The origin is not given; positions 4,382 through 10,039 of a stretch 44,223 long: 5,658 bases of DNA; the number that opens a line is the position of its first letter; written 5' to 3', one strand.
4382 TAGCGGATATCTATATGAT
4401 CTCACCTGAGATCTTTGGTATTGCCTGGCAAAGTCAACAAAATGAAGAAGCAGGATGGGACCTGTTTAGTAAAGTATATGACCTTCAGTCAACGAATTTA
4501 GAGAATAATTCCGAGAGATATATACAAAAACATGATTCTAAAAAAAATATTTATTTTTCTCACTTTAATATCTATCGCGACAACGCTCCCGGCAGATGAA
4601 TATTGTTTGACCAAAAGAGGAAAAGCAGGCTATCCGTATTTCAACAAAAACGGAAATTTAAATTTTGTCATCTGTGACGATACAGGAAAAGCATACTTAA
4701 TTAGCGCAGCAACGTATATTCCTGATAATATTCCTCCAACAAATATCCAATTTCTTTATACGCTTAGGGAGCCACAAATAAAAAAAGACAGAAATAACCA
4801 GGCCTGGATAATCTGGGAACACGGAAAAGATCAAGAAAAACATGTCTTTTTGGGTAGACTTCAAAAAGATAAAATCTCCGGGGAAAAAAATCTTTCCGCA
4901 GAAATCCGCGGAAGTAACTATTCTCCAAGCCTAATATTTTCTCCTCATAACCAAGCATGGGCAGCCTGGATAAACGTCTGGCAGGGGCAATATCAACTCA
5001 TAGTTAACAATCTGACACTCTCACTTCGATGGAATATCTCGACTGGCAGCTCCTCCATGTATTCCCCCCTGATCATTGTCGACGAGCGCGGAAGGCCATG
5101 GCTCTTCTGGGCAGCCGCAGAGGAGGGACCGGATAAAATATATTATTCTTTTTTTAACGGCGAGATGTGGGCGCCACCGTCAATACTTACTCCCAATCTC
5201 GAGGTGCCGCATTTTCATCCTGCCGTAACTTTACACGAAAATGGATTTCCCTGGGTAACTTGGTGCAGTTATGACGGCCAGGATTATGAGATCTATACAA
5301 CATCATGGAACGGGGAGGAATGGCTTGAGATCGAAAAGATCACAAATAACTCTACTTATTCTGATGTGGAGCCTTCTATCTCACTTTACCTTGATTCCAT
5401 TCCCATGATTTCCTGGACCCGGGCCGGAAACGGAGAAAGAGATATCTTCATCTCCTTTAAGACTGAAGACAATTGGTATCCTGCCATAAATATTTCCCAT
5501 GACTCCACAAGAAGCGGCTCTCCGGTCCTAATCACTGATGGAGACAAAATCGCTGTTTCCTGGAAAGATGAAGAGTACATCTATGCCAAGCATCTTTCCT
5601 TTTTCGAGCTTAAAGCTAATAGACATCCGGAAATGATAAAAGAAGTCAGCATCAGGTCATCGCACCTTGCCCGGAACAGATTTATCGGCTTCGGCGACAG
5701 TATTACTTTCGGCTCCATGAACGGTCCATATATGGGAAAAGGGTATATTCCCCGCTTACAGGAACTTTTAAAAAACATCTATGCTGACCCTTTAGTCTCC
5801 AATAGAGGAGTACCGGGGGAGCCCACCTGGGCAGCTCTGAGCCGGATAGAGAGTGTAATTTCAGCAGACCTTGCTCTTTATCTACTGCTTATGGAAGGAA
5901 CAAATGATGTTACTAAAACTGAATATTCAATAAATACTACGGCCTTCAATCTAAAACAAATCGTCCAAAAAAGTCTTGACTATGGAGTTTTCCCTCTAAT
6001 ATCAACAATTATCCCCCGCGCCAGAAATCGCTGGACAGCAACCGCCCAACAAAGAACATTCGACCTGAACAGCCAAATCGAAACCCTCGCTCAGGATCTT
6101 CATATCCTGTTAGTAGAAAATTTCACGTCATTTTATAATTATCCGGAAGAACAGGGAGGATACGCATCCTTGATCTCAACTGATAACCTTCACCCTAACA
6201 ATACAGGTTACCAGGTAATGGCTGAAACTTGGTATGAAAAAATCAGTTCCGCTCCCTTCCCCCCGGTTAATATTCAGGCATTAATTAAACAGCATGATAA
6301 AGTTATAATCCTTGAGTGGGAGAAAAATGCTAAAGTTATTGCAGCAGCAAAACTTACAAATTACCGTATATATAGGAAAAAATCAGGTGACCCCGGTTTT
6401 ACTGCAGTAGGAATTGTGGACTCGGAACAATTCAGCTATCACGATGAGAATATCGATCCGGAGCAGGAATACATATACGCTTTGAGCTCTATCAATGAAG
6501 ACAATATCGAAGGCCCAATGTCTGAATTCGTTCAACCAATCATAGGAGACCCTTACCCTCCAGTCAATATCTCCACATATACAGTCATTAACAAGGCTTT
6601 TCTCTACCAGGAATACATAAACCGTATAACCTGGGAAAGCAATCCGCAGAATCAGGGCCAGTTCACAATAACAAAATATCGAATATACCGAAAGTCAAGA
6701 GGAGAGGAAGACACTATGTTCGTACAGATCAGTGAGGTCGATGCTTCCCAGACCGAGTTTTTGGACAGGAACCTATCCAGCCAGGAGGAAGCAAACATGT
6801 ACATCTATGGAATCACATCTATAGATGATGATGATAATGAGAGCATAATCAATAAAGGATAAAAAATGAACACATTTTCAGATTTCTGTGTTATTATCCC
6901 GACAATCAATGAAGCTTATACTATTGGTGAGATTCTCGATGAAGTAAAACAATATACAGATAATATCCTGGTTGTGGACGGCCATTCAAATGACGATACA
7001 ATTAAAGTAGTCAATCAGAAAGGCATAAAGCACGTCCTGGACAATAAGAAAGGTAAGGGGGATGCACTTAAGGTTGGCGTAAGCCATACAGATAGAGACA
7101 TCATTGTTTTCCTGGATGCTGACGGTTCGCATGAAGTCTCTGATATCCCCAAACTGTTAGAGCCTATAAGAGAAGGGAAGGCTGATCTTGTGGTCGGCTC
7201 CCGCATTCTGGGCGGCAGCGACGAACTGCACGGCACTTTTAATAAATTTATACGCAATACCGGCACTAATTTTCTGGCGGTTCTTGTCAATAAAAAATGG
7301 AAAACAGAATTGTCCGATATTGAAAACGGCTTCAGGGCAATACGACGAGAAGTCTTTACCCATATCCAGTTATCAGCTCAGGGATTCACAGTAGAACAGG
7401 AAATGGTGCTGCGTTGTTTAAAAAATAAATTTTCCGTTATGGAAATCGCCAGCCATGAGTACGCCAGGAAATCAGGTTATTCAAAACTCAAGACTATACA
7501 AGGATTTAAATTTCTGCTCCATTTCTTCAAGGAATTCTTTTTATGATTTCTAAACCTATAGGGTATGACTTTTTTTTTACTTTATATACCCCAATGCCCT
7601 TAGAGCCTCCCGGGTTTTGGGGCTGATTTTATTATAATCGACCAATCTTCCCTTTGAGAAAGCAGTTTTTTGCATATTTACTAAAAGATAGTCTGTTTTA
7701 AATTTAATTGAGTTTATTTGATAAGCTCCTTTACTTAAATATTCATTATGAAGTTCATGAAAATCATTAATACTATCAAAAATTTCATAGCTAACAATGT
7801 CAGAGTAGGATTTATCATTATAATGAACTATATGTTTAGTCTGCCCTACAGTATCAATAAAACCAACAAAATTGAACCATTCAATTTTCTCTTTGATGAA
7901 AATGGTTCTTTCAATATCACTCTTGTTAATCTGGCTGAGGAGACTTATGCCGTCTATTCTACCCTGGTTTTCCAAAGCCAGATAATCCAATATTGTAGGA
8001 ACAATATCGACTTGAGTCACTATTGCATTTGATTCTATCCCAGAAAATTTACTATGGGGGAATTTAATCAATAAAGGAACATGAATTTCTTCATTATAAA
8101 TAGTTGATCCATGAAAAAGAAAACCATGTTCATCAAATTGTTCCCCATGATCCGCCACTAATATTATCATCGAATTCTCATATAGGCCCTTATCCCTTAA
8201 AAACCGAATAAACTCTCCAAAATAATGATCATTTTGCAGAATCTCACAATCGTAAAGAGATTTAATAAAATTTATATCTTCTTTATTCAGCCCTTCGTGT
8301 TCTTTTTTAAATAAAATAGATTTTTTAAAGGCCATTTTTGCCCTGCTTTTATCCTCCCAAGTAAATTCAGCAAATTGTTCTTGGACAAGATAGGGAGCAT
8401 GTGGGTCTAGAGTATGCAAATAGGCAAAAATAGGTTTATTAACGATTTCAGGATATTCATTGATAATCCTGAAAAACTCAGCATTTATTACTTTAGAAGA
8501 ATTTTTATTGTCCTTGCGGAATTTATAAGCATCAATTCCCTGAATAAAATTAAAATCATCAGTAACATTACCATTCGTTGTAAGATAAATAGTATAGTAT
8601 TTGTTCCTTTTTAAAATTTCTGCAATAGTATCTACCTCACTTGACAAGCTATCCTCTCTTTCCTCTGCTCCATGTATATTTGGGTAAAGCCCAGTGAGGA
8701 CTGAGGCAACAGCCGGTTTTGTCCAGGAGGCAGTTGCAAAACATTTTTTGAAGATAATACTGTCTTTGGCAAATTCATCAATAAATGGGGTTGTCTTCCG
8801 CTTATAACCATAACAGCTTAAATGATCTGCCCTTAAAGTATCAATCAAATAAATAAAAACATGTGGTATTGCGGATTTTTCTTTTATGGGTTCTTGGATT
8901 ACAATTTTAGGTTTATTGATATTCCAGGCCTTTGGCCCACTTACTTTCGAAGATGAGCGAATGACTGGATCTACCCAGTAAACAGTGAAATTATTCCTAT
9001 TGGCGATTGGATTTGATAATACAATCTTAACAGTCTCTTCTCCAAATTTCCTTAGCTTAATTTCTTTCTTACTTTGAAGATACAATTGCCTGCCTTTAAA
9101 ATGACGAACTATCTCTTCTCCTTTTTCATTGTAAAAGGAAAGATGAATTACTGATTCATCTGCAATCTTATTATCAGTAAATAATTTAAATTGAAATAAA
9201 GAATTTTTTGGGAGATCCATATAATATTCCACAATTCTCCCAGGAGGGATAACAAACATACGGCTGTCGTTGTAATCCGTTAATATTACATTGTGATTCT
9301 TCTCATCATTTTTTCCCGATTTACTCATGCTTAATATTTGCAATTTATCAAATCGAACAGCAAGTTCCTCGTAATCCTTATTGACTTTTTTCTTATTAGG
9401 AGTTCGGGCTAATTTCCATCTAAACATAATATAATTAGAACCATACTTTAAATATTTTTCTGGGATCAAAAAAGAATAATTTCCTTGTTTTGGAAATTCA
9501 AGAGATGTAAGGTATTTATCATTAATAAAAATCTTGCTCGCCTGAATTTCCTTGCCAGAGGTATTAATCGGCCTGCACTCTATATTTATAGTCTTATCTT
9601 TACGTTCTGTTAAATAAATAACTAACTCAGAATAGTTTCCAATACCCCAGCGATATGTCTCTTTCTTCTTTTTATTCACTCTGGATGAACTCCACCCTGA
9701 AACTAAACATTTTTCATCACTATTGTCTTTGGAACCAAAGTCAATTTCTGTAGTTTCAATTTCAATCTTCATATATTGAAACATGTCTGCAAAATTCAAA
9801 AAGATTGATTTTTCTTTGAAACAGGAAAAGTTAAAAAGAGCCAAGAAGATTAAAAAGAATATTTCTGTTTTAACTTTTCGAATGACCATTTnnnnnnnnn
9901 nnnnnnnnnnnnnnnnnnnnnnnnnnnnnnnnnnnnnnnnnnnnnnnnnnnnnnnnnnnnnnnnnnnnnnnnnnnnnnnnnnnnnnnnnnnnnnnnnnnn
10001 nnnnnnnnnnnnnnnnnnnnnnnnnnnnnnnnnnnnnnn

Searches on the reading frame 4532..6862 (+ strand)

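Call 6: search_protein_families(library=pfam, proteins=[window:4532-6862:+], max_evalue=0.0001)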
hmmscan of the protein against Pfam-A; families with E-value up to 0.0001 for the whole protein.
window:4532-6862:+ (776 aa): 2 families
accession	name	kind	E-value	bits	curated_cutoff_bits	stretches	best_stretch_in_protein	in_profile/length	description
PF13472.12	Lipase_GDSL_2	-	9.5e-17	62.5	32.9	1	387-562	2-178/178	GDSL-like Lipase/Acylhydrolase family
PF00657.28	Lipase_GDSL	-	5.7e-10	40.1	23.6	1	387-566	4-207/208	GDSL-like Lipase/Acylhydrolase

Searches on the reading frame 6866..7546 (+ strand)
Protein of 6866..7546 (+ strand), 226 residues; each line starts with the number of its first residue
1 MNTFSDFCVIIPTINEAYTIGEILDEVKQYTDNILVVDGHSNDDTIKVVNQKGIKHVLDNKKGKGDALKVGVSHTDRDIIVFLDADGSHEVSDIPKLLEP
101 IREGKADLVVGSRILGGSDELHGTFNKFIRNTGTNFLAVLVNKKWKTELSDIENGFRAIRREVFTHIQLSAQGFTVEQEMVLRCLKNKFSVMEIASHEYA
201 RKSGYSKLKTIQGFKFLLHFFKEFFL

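Call 6: search_protein_families(library=pfam, proteins=[window:6866-7546:+], max_evalue=0.0001)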
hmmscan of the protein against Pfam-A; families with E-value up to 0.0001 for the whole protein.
window:6866-7546:+ (226 aa): 1 family
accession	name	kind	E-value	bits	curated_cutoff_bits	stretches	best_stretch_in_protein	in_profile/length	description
PF00535.33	Glycos_transf_2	-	8.4e-26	91.3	23.3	1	8-165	1-165/168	Glycosyl transferase family 2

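Call 64: search_protein_families(library=ncbifam, proteins=[window:6866-7546:+], max_evalue=0.00001)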
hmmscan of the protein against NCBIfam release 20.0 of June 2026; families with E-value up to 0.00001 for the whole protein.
window:6866-7546:+ (226 aa): 10 families
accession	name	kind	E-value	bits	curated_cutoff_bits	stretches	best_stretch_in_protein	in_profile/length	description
TIGR04182.1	glyco_TIGR04182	equivalog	4.9e-47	160.7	325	1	6-221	1-215/293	S-layer glycoprotein N-glycosyltransferase AglJ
NF058614.1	PPMAGASynPpgS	equivalog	2.8e-25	89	370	1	6-208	1-210/226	polyprenyl-phospho-N-acetylgalactosaminyl synthase PpgS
NF041391.1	DPhHxTase_Halo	equivalog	1.3e-23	83.2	375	1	13-213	3-197/213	dolichyl-phosphate hexose transferase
TIGR04283.1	glyco_like_mftF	equivalog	9.1e-17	61.4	182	1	8-90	2-86/221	TIGR04283 family arsenosugar biosynthesis glycosyltransferase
NF010496.0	PRK13915.1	equivalog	7.2e-15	54.8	262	1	8-101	34-142/307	glucosyl-3-phosphoglycerate synthase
NF007986.1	PRK10714.1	equivalog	2.2e-08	33.5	529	1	7-211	8-213/316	undecaprenyl-phosphate 4-deoxy-4-formamido-L-arabinose transferase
NF038302.1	EPS_HpsE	equivalog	1.9e-07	30.3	300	1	6-90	2-100/307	hormogonium polysaccharide biosynthesis glycosyltransferase HpsE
NF047588.1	GlcsyltransPgfSStrep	equivalog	4.8e-06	26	500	1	19-167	22-167/308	glycosyltransferase PgfS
TIGR03937.1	PgaC_IcaA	equivalog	6.7e-06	25.3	422.3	1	7-87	47-136/407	poly-beta-1,6-N-acetyl-D-glucosamine synthase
NF041875.1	EPS_EpsD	equivalog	7.4e-06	25.6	370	1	9-164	3-167/325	exopolysaccharide biosynthesis glycosyltransferase EpsD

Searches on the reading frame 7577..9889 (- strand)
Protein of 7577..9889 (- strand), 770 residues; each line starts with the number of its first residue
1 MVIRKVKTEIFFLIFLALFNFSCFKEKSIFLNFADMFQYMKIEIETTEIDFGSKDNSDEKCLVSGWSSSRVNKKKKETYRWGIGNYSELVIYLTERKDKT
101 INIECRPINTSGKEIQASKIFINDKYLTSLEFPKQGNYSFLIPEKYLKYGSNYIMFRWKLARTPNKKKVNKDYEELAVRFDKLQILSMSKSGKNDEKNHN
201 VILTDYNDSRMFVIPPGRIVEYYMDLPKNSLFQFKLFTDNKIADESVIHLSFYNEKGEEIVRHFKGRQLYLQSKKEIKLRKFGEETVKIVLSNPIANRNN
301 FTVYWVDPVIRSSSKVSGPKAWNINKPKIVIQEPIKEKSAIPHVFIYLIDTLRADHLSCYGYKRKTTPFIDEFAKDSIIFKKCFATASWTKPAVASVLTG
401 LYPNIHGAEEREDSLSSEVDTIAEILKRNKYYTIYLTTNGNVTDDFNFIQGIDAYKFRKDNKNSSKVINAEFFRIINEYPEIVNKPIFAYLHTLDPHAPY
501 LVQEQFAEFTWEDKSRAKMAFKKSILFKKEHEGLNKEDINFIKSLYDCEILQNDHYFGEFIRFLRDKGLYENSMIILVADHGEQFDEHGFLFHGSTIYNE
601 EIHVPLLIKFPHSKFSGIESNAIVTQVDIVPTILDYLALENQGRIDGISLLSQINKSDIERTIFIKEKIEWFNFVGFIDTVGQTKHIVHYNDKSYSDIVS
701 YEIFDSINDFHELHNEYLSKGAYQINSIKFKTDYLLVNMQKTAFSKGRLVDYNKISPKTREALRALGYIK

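Call 6: search_protein_families(library=pfam, proteins=[window:7577-9889:-], max_evalue=0.0001)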
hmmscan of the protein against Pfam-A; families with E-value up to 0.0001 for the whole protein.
window:7577-9889:- (770 aa): 3 families
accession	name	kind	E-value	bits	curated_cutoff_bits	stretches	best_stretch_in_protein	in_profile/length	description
PF00884.28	Sulfatase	-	2e-43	149.3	25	1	342-637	1-299/301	Sulfatase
PF16347.10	SGSH_C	-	2.3e-11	44.5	29.3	1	587-726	2-141/154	N-sulphoglucosamine sulphohydrolase, C-terminal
PF01663.27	Phosphodiest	-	1.1e-08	35.6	23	0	348-407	5-61/342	Type I phosphodiesterase / nucleotide pyrophosphatase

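Call 64: search_protein_families(library=ncbifam, proteins=[window:7577-9889:-], max_evalue=0.00001)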
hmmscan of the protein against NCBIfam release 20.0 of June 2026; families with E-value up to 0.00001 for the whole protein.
window:7577-9889:- (770 aa): 13 families
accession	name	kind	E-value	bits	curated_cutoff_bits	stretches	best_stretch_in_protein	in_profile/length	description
NF010322.0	PRK13759.1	equivalog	5.6e-34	117.5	481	2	485-721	200-441/486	arylsulfatase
NF045661.1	HdlasePehA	equivalog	8.5e-27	93.9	900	2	532-658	270-396/506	phosphoric/sulfuric ester hydrolase PehA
TIGR03417.1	chol_sulfatase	equivalog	1.9e-22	79.8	433.45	2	530-662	239-372/500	choline-sulfatase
NF052527.1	Mn_arylsulf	exception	9.1e-16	57.8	850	1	540-733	261-449/479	manganese-dependent arylsulfatase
NF028537.1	P_eth_NH2_trans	domain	8.3e-13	47.7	500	1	338-641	222-516/527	phosphoethanolamine--lipid A transferase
NF007160.0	PRK09598.1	equivalog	9.7e-11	40.7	561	1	348-643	230-508/523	phosphoethanolamine--lipid A transferase EptA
NF008619.0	PRK11598.1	equivalog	1.2e-08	33.9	660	1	345-610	239-488/546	phosphoethanolamine transferase EptA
NF033670.1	polymyxin_MCR6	exception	9.2e-08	31.3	1235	1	342-637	235-523/538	MCR-6 family phosphoethanolamine--lipid A transferase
NF012159.0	polymyxin_MCR2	exception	1.1e-07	31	1200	1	341-637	234-523/538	MCR-2 family phosphoethanolamine--lipid A transferase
NF007933.0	PRK10649.1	subfamily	1.3e-07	30.5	404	1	352-590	247-472/577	phosphoethanolamine transferase CptA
NF033669.1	polymyxin_MCR8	exception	7.2e-07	28.5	1250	1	340-613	233-494/565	MCR-8 family phosphoethanolamine--lipid A transferase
NF000465.1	polymyxin_MCR1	exception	9.7e-07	28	1100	1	316-636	213-525/541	MCR-1 family phosphoethanolamine--lipid A transferase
NF047438.1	polymyxin_MCR12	exception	9.9e-06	24.2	1200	0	537-608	414-488/548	MCR-12 family phosphoethanolamine--lipid A transferase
